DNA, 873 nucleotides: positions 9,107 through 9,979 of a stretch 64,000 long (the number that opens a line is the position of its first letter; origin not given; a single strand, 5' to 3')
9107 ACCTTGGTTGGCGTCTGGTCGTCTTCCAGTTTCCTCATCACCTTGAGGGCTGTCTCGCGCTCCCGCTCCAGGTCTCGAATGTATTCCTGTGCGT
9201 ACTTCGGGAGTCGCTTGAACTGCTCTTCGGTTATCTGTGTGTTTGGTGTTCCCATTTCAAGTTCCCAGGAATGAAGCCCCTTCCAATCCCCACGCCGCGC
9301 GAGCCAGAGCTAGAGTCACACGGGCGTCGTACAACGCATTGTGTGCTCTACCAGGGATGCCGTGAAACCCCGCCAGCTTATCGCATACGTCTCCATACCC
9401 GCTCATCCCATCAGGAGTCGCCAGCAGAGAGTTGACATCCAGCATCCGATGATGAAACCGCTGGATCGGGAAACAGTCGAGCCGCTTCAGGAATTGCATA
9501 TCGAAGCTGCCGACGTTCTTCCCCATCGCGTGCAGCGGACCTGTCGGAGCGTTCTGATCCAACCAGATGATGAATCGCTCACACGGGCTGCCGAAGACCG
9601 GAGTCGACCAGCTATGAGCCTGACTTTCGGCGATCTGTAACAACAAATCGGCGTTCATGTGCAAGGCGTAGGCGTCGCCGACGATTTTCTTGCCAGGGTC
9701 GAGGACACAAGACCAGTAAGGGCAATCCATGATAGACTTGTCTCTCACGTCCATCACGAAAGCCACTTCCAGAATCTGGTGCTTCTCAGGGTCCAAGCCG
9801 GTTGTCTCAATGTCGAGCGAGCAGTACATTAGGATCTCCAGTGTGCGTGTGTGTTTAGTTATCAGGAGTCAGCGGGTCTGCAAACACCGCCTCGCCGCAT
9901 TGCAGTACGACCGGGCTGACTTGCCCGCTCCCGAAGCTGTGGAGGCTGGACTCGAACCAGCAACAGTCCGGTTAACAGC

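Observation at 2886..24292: Family of five near-identical phage promoters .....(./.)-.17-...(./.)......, three driving apparently leaderless mRNAs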

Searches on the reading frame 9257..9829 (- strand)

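Call 58: search_protein_families(library=phrogs, proteins=[window:9257-9829:-], max_evalue=0.001)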
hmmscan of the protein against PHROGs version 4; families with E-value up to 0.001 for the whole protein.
window:9257-9829:- (190 aa): 1 family
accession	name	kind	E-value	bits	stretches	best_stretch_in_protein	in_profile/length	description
phrog_192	-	DNA, RNA and nucleotide metabolism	3.9e-19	70.2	1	2-179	108-270/397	DNA polymerase exonuclease subunit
